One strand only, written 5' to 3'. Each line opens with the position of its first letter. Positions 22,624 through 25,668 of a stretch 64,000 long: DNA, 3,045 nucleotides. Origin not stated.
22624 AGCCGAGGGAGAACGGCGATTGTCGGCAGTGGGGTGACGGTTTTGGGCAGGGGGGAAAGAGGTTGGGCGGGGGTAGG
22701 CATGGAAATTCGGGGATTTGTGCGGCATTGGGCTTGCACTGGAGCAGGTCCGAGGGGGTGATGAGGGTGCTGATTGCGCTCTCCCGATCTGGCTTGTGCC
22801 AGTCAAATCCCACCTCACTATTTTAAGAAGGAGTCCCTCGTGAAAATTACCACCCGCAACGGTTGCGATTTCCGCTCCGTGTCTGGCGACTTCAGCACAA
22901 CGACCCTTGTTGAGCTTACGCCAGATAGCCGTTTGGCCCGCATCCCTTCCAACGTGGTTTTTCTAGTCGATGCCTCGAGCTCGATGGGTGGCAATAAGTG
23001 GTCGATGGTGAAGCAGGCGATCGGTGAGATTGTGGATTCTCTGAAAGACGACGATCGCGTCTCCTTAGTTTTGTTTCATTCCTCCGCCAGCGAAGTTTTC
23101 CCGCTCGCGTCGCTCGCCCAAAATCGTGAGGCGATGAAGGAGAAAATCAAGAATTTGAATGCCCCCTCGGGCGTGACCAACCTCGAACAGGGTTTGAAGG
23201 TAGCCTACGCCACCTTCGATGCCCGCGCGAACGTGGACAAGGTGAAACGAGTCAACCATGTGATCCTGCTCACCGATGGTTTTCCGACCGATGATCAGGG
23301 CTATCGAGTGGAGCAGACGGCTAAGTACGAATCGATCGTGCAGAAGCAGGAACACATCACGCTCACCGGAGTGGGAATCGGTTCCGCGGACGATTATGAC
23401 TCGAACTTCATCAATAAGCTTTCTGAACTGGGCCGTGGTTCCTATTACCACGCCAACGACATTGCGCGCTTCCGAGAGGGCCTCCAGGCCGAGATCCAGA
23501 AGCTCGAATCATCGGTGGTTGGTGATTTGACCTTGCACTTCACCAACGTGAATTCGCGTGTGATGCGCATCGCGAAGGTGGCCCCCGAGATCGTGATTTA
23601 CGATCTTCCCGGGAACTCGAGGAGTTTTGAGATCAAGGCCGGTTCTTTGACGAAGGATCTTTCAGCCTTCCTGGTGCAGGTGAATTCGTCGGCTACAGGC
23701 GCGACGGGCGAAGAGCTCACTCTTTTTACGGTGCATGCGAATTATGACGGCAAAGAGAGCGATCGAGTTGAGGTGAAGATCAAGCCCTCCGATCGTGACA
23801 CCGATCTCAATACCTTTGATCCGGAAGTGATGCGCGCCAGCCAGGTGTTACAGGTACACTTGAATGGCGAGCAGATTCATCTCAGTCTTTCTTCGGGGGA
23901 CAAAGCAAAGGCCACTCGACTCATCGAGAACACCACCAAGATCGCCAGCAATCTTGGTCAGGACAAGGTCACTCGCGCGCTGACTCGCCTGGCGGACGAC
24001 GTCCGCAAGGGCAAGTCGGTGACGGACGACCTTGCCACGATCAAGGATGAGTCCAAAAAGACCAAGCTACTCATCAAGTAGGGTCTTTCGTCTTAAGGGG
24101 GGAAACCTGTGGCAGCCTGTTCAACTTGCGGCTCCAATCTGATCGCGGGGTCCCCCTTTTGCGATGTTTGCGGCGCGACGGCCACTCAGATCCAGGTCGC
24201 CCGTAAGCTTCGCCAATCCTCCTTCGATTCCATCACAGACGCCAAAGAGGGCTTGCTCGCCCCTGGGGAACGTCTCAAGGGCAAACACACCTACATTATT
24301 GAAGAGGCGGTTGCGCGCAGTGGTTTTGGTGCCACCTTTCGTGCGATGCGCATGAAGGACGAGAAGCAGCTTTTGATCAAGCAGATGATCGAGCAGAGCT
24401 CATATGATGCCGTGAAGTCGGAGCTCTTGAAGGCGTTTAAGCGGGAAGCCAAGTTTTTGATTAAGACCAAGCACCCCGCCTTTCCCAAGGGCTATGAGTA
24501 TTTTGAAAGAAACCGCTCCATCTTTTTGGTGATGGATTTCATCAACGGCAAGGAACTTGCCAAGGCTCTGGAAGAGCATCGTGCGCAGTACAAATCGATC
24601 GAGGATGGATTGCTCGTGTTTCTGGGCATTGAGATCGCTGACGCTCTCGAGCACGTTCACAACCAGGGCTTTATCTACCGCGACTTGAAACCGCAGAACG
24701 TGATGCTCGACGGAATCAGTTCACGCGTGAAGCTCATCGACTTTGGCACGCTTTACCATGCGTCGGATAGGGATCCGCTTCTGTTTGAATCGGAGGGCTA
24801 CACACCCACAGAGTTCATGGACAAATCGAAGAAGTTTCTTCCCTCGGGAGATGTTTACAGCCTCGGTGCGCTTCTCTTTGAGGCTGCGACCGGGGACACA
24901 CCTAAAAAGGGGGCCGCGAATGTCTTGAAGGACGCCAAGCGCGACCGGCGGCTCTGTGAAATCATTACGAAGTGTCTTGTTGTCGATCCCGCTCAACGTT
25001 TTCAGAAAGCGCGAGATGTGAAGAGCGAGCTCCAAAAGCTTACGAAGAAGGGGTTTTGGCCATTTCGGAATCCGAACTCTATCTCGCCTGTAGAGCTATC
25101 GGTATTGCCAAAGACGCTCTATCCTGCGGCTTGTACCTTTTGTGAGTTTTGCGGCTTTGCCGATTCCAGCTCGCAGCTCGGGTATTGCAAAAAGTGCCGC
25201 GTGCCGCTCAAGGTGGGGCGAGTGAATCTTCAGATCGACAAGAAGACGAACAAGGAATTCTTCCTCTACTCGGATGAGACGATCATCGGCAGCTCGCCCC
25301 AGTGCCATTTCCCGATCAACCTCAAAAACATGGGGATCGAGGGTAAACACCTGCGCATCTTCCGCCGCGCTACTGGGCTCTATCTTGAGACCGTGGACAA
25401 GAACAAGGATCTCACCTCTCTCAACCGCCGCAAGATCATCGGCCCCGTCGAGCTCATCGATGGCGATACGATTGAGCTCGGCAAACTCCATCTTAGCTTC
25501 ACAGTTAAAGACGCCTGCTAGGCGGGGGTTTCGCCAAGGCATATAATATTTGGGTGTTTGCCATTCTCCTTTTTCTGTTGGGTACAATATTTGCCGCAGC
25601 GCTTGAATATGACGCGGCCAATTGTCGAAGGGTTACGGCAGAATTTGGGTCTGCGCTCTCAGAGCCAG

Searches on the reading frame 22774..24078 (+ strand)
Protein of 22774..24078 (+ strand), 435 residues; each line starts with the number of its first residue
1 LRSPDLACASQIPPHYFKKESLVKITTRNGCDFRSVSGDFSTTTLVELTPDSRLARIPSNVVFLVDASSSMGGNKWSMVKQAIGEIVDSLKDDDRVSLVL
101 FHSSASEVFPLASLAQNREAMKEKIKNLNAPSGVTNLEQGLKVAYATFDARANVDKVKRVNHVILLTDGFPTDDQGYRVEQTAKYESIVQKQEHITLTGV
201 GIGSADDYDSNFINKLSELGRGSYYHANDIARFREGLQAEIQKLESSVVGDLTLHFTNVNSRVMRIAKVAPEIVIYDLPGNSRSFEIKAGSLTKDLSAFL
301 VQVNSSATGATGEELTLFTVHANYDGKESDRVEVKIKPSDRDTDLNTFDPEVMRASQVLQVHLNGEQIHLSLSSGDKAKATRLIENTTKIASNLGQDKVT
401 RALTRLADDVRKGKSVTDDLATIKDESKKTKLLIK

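Call 13: search_protein_families(library=pfam, proteins=[window:22774-24078:+], max_evalue=0.001)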
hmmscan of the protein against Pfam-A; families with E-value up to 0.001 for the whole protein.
window:22774-24078:+ (435 aa): 4 families
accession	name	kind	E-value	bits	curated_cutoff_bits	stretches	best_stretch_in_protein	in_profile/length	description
PF00092.34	VWA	-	3e-26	93.1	23.8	1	60-230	1-165/174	von Willebrand factor type A domain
PF13768.12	VWA_3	-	3.7e-22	79.5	27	1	60-225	2-154/155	von Willebrand factor type A domain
PF13519.12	VWA_2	-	2.3e-18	67.2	27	1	61-169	1-106/107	von Willebrand factor type A domain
PF05762.20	VWA_CoxE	-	3.5e-05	23.8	26.4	1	51-181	49-171/222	VWA domain containing CoxE-like protein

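Call 65: search_protein_families(library=padloc, proteins=[window:22774-24078:+], max_evalue=0.001)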
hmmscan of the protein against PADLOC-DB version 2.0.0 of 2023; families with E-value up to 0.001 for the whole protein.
window:22774-24078:+ (435 aa): 0 families

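Call 66: search_protein_families(library=ncbifam, proteins=[window:22774-24078:+], max_evalue=0.001)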
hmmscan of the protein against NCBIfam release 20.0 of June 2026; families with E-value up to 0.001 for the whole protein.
window:22774-24078:+ (435 aa): 4 families
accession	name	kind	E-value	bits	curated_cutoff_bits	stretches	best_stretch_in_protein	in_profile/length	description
TIGR03788.1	marine_srt_targ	equivalog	7e-23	80.9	551.65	1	44-261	254-462/629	marine proteobacterial sortase target protein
TIGR02442.1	Cob-chelat-sub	hypoth_equivalog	1.8e-11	43.2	779.45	1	52-171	466-583/641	putative cobaltochelatase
NF047508.1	VWA_BatA_Lepto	exception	2.3e-08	33.5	380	1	74-249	111-277/315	VWA domain-containing protein BatA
TIGR03436.1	acidobact_VWFA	subfamily_domain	2.3e-05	24.1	81.25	1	51-190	59-205/324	VWA domain-containing protein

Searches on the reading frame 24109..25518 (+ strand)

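Call 13: search_protein_families(library=pfam, proteins=[window:24109-25518:+], max_evalue=0.001)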
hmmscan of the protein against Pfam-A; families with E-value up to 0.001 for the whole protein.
window:24109-25518:+ (470 aa): 5 families
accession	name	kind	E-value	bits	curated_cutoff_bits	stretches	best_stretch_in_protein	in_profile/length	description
PF00069.31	Pkinase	-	1.1e-33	117.3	31.7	1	70-314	9-242/263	Protein kinase domain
PF07714.23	PK_Tyr_Ser-Thr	-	9.7e-21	74.7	23.1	1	66-278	5-219/258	Protein tyrosine and serine/threonine kinase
PF00498.31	FHA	-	2.8e-07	31.3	20.7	1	391-458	1-67/67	FHA domain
PF16697.10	Yop-YscD_cpl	-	1.5e-05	25.6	33.2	1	382-466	10-92/94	Inner membrane component of T3SS, cytoplasmic domain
PF03109.22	ABC1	-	0.00079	19.1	22.9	0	133-219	138-218/244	ABC1 atypical kinase-like domain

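Call 65: search_protein_families(library=padloc, proteins=[window:24109-25518:+], max_evalue=0.001)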
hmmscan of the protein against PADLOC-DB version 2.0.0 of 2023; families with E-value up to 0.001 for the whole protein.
window:24109-25518:+ (470 aa): 33 families (the best 25 are shown)
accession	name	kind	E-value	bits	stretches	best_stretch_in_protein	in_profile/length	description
PDLC04138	mad6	-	7.6e-38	128.8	1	50-313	41-315/659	mads_6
PDLC04042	PD-T4-6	-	4.2e-35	119.8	1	60-313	9-274/292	-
PDLC04047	PD-T4-6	-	4.2e-34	116.1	1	61-292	11-253/327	-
PDLC04044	PD-T4-6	-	3.6e-33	113.2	1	54-314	26-295/372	-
PDLC04053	PD-T4-6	-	7.8e-33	112.2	1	61-310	10-270/311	-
PDLC04045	PD-T4-6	-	5.8e-32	109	1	59-311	32-298/350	-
PDLC04062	PD-T4-6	-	6.1e-32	109.2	1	52-314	24-296/450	-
PDLC04054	PD-T4-6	-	2.9e-28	97.3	1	62-305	12-267/347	-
PDLC03920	MkoA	-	3.7e-28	96.4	1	62-314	10-280/1112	-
PDLC04057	PD-T4-6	-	4.9e-28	96.3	1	62-310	10-269/443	-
PDLC04060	PD-T4-6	-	1.9e-26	91.1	1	61-311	9-269/486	-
PDLC04051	PD-T4-6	-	2.3e-26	90.8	1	59-327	31-309/476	-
PDLC04064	PD-T4-6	-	3.6e-24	83.4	1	67-309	27-278/369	-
PDLC04039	PD-T4-6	-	8e-24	82.4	1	61-301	15-265/458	-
PDLC04043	PD-T4-6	-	1.9e-23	81.2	1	62-270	17-221/452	-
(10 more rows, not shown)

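Call 66: search_protein_families(library=ncbifam, proteins=[window:24109-25518:+], max_evalue=0.001)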
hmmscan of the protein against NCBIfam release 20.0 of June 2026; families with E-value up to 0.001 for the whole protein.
window:24109-25518:+ (470 aa): 18 families
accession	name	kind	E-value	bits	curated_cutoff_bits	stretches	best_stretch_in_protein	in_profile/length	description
NF038150.1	lanthi_synth_IV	equivalog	1.1e-34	119.9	650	1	55-311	184-456/851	class IV lanthionine synthetase LanL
NF047741.1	antiphage_MADS6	equivalog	3.3e-28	98.6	460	2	175-314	307-463/612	methylation-associated defense system protein kinase MAD6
NF033483.0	PknB_PASTA_kin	equivalog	1.5e-27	96.9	450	1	61-312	8-269/563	Stk1 family PASTA domain-containing Ser/Thr kinase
NF038151.1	lanthi_synth_III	equivalog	2.3e-19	69.3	575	1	57-259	217-422/833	class III lanthionine synthetase LanKC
NF052427.1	StpK7MSMEG_1200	equivalog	3.1e-18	65.6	900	1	62-306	9-263/601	serine/threonine protein kinase StpK7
NF043056.1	T4SS_LegK1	equivalog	2.9e-14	52.5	550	1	75-257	96-281/516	Dot/Icm T4SS effector kinase LegK1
NF009651.0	PRK13184.1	equivalog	1.1e-12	46.8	839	1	66-215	8-160/932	serine/threonine-protein kinase PknD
NF058632.1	SerThrKinPrkT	equivalog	1.7e-12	47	280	1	50-313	8-263/322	serine/threonine protein kinase PrkT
TIGR03903.1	TOMM_kin_cyc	equivalog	3.6e-12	45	705.75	1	98-214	16-128/1267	TOMM system kinase/cyclase fusion protein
NF053615.1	SerThrKinAfsKStmc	equivalog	2.1e-09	36.6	1300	1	171-272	116-219/809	protein serine/threonine kinase AfsK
NF033442.0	BREX_PglW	equivalog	7.2e-08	30.6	990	1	67-212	516-657/1391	BREX system serine/threonine kinase PglW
TIGR03724.2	arch_bud32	equivalog_domain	7.4e-07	28.9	125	1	111-218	41-134/193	KEOPS complex kinase/ATPase Bud32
NF011464.0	PRK14879.1-7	equivalog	8e-07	29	246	1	86-214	27-148/221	Kae1-associated kinase Bud32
TIGR00201.1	comF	subfamily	2.4e-06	27.6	233.55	0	4-86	1-81/190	ComF family protein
NF011463.0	PRK14879.1-4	equivalog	2.4e-06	27.1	188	1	111-214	66-159/237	Kae1-associated kinase Bud32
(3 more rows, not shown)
